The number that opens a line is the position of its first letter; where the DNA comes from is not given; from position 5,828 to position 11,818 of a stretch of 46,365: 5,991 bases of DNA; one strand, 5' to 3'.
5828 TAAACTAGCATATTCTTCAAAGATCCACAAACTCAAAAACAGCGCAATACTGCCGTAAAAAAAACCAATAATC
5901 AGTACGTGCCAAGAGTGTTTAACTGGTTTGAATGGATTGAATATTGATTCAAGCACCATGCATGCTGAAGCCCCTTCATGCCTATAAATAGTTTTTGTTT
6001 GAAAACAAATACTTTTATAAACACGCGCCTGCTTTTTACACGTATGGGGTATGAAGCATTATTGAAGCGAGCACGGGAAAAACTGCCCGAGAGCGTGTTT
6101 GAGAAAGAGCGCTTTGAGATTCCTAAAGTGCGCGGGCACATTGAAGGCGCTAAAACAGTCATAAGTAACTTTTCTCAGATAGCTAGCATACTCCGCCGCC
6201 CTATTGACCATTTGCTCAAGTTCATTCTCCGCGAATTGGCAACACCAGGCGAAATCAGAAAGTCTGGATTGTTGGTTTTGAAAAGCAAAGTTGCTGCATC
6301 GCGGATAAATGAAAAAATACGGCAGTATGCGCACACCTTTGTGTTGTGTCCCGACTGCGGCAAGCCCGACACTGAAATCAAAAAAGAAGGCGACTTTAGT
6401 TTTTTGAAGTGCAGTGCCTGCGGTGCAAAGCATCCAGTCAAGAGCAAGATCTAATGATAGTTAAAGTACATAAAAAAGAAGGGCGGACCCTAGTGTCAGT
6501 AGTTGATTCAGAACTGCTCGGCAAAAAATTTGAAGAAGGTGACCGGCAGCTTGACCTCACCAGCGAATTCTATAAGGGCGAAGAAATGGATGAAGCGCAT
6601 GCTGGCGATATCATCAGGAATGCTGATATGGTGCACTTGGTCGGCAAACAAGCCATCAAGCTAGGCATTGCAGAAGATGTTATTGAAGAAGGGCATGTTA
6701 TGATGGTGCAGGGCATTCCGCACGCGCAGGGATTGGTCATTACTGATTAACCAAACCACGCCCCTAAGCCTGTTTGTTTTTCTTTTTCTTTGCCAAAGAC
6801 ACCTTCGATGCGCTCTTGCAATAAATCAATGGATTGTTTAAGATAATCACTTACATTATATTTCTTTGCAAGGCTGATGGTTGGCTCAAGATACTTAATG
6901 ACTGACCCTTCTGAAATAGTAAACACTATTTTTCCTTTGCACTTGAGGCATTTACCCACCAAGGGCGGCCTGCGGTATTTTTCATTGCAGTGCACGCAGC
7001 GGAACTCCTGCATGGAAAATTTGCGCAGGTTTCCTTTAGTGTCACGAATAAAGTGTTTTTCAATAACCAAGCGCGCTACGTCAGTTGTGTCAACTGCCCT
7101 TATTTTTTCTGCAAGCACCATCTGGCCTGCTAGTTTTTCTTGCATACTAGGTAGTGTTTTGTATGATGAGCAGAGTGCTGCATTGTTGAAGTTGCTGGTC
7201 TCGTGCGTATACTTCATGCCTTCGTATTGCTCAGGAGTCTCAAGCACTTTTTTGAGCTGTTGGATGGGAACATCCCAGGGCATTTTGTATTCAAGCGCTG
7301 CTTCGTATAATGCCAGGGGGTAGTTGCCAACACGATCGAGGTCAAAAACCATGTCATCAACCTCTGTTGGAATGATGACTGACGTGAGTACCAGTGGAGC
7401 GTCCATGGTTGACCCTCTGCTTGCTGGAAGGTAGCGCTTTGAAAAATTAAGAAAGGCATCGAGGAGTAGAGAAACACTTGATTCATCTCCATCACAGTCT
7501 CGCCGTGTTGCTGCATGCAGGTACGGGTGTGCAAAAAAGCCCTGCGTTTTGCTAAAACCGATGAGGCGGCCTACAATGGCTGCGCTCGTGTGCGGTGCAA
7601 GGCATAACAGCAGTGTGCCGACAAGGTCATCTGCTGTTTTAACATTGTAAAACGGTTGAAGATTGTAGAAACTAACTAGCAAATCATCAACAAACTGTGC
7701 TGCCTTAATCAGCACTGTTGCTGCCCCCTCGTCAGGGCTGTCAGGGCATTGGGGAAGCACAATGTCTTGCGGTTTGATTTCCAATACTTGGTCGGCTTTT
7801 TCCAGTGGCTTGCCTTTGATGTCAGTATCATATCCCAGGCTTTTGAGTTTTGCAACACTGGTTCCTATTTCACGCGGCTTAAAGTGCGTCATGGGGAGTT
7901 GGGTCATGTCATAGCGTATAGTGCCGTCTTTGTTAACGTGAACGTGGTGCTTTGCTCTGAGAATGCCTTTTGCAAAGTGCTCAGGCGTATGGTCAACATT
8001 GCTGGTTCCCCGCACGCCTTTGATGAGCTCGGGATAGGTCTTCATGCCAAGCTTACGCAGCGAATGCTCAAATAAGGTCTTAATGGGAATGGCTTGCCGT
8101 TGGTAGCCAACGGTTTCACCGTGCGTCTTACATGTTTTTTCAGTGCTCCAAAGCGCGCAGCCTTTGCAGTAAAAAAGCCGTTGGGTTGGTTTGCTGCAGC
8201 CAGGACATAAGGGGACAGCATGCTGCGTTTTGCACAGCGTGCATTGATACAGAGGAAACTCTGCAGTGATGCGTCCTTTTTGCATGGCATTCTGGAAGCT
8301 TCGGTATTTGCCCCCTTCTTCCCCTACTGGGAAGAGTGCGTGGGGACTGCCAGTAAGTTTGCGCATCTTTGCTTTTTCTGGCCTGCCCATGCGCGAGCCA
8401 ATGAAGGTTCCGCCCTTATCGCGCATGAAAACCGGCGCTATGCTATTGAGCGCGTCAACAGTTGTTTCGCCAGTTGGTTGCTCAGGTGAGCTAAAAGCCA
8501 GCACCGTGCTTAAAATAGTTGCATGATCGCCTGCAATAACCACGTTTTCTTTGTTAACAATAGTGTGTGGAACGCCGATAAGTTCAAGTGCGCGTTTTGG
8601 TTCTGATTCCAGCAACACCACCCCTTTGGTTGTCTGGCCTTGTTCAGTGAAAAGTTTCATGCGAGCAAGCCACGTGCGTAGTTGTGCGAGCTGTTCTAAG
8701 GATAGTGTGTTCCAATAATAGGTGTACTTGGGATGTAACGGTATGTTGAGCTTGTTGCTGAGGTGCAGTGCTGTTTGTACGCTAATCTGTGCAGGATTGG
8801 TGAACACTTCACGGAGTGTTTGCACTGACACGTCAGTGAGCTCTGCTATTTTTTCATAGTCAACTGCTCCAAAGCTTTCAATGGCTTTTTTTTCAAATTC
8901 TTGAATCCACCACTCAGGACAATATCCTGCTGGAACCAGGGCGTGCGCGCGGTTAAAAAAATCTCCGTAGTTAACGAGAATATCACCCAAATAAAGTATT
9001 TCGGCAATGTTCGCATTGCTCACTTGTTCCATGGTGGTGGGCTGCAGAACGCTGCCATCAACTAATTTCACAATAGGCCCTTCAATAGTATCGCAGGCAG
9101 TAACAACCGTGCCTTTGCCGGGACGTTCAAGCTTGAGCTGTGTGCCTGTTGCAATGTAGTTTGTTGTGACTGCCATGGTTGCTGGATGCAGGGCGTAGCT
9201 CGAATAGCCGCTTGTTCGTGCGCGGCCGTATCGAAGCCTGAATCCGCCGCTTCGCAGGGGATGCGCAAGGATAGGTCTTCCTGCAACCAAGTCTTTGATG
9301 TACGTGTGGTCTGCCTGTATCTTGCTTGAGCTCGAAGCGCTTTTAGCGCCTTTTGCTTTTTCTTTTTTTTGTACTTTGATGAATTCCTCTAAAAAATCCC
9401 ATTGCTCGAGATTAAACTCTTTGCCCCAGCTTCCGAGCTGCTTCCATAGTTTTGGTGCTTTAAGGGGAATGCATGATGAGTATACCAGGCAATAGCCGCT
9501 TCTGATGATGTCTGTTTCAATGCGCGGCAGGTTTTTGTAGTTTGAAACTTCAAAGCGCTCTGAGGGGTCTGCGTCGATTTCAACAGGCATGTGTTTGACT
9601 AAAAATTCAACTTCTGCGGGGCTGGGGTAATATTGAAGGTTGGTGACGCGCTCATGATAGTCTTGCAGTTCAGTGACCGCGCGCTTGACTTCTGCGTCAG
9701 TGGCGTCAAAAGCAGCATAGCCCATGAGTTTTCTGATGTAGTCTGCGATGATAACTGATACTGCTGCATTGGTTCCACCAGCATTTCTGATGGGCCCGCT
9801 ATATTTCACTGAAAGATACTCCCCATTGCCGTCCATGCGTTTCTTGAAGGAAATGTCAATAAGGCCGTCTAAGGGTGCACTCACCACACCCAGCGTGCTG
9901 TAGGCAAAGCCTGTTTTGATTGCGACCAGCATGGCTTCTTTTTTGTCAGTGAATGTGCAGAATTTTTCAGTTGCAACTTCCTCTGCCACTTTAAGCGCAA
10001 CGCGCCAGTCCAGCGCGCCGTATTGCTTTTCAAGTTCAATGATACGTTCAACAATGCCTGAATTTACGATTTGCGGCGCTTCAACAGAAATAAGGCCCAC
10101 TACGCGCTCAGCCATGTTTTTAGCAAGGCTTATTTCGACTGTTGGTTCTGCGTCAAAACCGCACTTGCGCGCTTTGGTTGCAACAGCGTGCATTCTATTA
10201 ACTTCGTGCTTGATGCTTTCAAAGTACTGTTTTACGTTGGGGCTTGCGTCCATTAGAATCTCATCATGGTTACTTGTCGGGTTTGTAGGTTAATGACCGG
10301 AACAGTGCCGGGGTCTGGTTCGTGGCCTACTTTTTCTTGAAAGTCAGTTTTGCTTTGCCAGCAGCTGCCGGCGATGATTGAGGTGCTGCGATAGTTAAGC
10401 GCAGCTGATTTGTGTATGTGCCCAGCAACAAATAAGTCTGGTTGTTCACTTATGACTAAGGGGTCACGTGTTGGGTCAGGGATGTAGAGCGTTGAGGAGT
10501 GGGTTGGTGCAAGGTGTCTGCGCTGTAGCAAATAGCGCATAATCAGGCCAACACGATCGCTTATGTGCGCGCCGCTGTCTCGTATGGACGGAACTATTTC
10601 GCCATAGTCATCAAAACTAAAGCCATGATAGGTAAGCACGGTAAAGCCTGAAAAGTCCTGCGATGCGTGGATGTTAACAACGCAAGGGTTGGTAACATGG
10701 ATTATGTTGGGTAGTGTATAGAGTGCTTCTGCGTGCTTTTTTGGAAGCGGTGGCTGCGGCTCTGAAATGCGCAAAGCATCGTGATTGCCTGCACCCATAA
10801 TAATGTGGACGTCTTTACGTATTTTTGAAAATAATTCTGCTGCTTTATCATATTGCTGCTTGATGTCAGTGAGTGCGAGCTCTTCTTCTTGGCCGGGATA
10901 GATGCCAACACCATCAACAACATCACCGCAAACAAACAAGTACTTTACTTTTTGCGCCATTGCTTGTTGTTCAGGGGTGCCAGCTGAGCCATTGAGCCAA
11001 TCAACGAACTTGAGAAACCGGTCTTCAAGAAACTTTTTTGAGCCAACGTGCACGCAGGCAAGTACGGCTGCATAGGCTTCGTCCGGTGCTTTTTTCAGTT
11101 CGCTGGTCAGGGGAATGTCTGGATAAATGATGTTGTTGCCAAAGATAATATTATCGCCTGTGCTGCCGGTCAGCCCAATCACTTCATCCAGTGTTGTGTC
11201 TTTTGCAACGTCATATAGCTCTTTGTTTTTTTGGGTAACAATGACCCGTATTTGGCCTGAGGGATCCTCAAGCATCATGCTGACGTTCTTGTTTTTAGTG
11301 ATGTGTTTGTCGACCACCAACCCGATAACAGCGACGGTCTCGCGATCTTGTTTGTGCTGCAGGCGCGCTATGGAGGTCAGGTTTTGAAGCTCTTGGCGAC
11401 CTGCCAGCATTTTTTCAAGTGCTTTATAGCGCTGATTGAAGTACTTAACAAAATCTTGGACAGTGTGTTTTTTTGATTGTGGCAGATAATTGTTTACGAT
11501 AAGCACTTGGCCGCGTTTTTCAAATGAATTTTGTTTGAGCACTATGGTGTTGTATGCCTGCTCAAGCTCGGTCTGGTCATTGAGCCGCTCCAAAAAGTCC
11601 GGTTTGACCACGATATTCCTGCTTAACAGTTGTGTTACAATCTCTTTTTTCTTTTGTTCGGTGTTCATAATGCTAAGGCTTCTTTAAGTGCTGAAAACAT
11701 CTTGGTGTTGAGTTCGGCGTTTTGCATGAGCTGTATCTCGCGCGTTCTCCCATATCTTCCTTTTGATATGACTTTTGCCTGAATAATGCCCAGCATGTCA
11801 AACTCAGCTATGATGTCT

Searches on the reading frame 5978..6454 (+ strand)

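Call 69: search_protein_families(library=pfam, proteins=[window:5978-6454:+], max_evalue=0.00001)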
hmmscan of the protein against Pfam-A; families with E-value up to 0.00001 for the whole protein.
window:5978-6454:+ (158 aa): 1 family
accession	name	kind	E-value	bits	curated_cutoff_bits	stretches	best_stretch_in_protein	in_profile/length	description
PF01873.23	eIF-5_eIF-2B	-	8e-35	119.7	27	1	41-151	6-117/117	Domain found in IF2B/IF5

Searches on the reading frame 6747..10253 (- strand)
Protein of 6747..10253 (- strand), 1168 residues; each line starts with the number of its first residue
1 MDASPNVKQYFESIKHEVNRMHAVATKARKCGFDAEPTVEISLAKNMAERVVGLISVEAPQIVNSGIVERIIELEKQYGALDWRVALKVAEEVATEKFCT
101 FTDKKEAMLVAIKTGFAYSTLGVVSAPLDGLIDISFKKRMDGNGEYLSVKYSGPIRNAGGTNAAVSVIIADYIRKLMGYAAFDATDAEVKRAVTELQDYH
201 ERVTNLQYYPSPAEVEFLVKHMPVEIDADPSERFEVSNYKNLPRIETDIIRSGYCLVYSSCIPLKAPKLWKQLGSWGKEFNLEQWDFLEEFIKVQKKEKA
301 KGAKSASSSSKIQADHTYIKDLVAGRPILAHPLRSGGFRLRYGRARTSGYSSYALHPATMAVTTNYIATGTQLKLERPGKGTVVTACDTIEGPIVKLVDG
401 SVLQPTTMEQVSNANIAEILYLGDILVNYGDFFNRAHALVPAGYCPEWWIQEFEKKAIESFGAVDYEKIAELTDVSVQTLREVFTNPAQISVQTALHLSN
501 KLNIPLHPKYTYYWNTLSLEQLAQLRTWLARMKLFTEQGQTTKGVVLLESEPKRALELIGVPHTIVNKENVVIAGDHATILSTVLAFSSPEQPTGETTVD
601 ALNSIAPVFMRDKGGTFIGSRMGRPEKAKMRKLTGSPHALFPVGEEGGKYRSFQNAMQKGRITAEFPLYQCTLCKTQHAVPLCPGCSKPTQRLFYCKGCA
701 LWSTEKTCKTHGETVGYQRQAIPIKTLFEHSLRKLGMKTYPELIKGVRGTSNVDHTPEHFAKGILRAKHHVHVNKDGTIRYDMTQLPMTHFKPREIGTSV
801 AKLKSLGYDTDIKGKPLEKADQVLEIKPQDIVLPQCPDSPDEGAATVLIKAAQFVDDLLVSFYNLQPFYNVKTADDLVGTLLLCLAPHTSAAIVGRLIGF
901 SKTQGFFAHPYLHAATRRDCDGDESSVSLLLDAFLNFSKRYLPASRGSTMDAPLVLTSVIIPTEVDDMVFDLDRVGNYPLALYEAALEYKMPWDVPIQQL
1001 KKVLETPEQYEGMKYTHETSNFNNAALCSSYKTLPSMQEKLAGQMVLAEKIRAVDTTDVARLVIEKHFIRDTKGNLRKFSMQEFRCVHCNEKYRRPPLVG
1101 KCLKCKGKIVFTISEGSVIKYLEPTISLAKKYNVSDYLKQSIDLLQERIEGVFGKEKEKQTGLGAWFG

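Call 69: search_protein_families(library=pfam, proteins=[window:6747-10253:-], max_evalue=0.00001)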
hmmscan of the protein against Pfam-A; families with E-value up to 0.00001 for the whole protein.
window:6747-10253:- (1168 aa): 3 families
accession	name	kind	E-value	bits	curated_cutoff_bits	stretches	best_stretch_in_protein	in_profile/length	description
PF24846.1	PolC_DP2_cat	-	1.1e-115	386.2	24.3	1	741-1040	5-299/299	DNA polymerase II large subunit DP2, catalytic domain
PF24844.1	PolC_DP2_central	-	4.7e-111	371.7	24.3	1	308-700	4-367/372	DNA polymerase II large subunit DP2, central domain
PF03833.19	PolC_DP2_N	-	9.3e-77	258.3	24.3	1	9-293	1-270/271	DNA polymerase II large subunit DP2, N-terminal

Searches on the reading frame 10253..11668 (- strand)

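Call 69: search_protein_families(library=pfam, proteins=[window:10253-11668:-], max_evalue=0.00001)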
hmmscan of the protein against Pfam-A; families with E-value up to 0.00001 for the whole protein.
window:10253-11668:- (471 aa): 2 families
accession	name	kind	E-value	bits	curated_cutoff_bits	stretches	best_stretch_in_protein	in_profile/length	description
PF04042.21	DNA_pol_E_B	-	7.2e-12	45.6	29.1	1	219-417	17-203/210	DNA polymerase alpha/epsilon subunit B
PF00149.33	Metallophos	-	1.5e-08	35.7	21.5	1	201-420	4-190/191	Calcineurin-like phosphoesterase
